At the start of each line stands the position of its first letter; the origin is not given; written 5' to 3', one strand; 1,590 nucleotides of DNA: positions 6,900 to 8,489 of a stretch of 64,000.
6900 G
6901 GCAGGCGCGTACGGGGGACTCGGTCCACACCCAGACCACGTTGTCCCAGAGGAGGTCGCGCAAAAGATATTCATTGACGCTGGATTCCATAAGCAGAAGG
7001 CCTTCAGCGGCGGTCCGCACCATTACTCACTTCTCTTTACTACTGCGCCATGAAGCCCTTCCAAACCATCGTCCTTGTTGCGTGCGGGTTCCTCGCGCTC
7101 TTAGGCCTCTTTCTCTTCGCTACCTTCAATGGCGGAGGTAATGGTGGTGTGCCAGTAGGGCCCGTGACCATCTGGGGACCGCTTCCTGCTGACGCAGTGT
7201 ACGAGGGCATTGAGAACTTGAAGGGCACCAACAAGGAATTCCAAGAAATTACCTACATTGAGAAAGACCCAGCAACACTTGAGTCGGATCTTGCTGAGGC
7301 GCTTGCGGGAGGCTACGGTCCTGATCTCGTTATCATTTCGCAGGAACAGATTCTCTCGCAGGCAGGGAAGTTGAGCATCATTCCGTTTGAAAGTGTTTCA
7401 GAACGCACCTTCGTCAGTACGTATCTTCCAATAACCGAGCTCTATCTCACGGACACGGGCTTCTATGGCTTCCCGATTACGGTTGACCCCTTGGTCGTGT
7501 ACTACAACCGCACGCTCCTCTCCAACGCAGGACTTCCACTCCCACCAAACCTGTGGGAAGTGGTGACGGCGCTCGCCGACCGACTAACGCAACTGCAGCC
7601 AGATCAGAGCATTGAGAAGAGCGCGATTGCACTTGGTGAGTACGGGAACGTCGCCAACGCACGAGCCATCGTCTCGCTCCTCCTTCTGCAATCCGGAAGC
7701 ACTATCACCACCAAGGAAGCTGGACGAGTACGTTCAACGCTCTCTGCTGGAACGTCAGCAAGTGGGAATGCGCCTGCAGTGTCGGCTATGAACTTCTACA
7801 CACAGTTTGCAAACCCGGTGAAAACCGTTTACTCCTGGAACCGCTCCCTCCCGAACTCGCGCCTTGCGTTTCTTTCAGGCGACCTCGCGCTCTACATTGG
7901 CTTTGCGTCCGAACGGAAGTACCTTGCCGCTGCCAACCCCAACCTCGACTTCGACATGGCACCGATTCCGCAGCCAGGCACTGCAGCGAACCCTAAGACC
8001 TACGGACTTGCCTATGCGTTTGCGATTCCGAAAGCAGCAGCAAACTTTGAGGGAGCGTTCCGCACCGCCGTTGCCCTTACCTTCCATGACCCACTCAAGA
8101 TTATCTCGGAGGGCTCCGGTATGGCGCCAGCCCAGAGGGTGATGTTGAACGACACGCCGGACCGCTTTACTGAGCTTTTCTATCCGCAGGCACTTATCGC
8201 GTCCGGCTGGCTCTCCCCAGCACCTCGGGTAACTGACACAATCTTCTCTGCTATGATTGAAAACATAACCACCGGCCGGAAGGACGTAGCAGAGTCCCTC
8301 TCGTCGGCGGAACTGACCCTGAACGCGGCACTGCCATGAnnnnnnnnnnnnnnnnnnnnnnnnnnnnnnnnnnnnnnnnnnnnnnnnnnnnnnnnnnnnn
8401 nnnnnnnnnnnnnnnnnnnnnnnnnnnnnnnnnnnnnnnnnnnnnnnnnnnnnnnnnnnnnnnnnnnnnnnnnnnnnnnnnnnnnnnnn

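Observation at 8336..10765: Tandem array of six diversified VirB2/TrbC-like pilin paralogues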

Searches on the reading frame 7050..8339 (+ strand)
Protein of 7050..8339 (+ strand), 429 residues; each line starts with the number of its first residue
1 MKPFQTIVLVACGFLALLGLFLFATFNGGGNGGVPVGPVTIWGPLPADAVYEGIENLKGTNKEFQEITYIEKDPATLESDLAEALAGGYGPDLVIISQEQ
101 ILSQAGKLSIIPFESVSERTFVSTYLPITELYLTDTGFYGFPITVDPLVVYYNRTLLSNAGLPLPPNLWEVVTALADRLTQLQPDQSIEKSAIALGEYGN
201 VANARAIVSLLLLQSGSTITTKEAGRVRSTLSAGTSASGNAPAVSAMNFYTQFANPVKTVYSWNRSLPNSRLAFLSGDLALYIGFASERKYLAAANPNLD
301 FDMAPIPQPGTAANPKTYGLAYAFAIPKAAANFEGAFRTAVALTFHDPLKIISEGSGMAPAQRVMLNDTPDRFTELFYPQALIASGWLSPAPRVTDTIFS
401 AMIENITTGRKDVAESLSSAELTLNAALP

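Call 3: search_protein_families(library=pfam, proteins=[window:7050-8339:+], max_evalue=1)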
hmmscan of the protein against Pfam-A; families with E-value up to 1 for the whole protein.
window:7050-8339:+ (429 aa): 2 families
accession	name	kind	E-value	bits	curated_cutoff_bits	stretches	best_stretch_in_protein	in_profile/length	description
PF01547.30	SBP_bac_1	-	1e-13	52.4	26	1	77-336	36-293/307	Bacterial extracellular solute-binding protein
PF13416.11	SBP_bac_8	-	1.1e-12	48.8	27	1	66-319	13-224/279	Bacterial extracellular solute-binding protein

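Call 4: search_protein_families(library=ncbifam, proteins=[window:7050-8339:+], max_evalue=1)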
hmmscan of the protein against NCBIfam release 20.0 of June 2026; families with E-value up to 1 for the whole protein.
window:7050-8339:+ (429 aa): 3 families
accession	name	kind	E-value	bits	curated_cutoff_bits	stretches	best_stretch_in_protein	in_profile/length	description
NF007011.0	PRK09474.1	equivalog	4.2e-07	29.1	291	1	37-181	31-167/396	maltose/maltodextrin ABC transporter substrate-binding protein MalE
NF053763.1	ABCarbgalBndGanS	equivalog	4.1e-05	22.5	700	1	65-169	66-169/420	galactooligosaccharide ABC transporter substrate-binding protein GanS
TIGR03850.1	bind_CPR_0540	equivalog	0.045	12.3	299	1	135-179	148-191/437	carbohydrate ABC transporter substrate-binding protein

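Call 65: find_homologous_proteins(query=window:7050-8339:+)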
Query window:7050-8339:+ (429 aa): 702 proteins with E <= 0.001 among 8000 candidates; the best 120 are listed.
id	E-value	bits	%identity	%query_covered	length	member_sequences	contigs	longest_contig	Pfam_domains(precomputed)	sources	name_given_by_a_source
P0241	2.4e-278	941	100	100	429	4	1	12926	PF13416.12,PF01547.31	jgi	-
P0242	7.7e-264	893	93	100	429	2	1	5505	PF13416.12,PF01547.31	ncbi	-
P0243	5.9e-263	890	94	100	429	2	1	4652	PF13416.12,PF01547.31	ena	-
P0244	2.0e-228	776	80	100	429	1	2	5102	PF13416.12,PF01547.31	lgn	-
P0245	3.5e-183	627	66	100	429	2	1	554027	-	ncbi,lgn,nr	ncbi:extracellular solute-binding protein [Patescibacteria group bacterium]|nr:extracellular solute-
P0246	3.4e-179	614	67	100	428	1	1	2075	PF13416.12,PF01547.31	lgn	-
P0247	6.2e-175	600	65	94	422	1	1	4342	PF13416.12,PF01547.31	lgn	-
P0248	2.4e-173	595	65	100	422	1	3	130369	PF13416.12,PF01547.31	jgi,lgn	-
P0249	8.3e-148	511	56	100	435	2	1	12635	-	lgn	-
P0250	1.2e-146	507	56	100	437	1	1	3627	PF13416.12,PF01547.31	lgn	-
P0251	4.5e-146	505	55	100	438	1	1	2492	PF01547.31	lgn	-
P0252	3.6e-144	499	56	100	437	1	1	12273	PF13416.12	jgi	jgi:ABC-type glycerol-3-phosphate transport system substrate-binding protein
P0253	4.0e-144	499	56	100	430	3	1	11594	-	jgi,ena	-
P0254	6.4e-144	498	57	100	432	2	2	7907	PF13416.12,PF01547.31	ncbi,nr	ncbi:ABC transporter substrate-binding protein [Patescibacteria group bacterium]|nr:ABC transporter 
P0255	4.5e-143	495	57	99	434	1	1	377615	PF13416.12,PF01547.31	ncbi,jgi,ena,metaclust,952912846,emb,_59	jgi:multiple sugar transport system substrate-binding protein|metaclust:\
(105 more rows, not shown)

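Call 67: find_related_loci(query=A6, collection=genome_contigs, flank=5000)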
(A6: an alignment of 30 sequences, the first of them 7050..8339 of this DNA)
Query A6 (429 aa) in genome_contigs; peptide patterns used: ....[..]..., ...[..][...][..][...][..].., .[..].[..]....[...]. (x = any residue, [..] = any of these).
151 stretches matched a pattern; 107 encode a relative of the query (tblastn E <= 1e-3); the best 80 are kept; 80 distinct loci.
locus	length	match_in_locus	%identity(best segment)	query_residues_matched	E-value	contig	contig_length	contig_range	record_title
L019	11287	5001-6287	94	1-429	0e+0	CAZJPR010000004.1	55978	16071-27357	MAG TPA_asm: uncultured Candidatus Saccharibacteria bacterium isolate SRP342105_co1_233 genome assembly, contig: NODE_71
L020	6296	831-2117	93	1-429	0e+0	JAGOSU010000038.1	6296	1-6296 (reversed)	MAG: Candidatus Paceibacterota bacterium isolate Gw_Eff_bin_347 Gw_Eff_39069_length_6296_cov_7.576431, whole genome shot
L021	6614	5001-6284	66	1-428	0e+0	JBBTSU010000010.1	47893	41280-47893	MAG: Patescibacteria group bacterium isolate H41-bin080 H41_bin080_000000000010, whole genome shotgun sequence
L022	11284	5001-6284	66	1-428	0e+0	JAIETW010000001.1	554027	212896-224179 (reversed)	MAG: Patescibacteria group bacterium isolate time.spades.CONCOCT.2.5kb_081 c_000000000001, whole genome shotgun sequence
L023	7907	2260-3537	57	2-428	2e-151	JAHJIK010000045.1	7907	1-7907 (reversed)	MAG: Patescibacteria group bacterium isolate Modern_marine_planktonic.mb.9 Modern_marine_plank.mb.9_k141_457716, whole g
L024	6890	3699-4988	56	1-428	2e-151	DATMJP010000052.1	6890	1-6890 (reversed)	MAG TPA_asm: Candidatus Paceibacterota bacterium isolate SMAG_U13573 k141_143055, whole genome shotgun sequence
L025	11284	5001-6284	53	1-428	2e-148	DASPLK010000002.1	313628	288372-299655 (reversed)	MAG TPA_asm: Candidatus Paceibacterota bacterium isolate SMAG_U12061 k141_105660, whole genome shotgun sequence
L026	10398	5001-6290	54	1-428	4e-147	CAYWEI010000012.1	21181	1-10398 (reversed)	MAG TPA_asm: uncultured Candidatus Saccharibacteria bacterium isolate SRP285395_co1_9 genome assembly, contig: NODE_3777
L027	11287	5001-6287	54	2-428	1e-146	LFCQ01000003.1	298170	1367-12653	MAG: Parcubacteria bacterium C7867-007 C7867_00011, whole genome shotgun sequence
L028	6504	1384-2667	55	1-428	1e-146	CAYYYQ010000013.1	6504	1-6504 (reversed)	MAG TPA_asm: uncultured Candidatus Saccharibacteria bacterium isolate binchicken_co84_515 genome assembly, contig: k141_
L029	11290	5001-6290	54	1-428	4e-146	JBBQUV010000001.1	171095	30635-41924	MAG: Candidatus Paceibacteria bacterium isolate Co_metawrap_1951 Cmw_1951_k141_19070792_length_171095_cov_10.9998, whole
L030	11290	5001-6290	54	1-428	1e-144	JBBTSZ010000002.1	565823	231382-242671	MAG: Patescibacteria group bacterium isolate H41-bin015_1 H41_bin015_1_000000000002, whole genome shotgun sequence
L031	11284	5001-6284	52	1-428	8e-145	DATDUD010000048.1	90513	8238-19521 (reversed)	MAG TPA_asm: Candidatus Paceibacterota bacterium isolate SMAG_U8048 k141_2372568, whole genome shotgun sequence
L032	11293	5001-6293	53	1-428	2e-144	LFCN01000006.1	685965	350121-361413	MAG: Parcubacteria bacterium C7867-004 C7867_00001, whole genome shotgun sequence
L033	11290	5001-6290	53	1-428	4e-143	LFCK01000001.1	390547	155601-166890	MAG: Parcubacteria bacterium C7867-001 C7867_00003, whole genome shotgun sequence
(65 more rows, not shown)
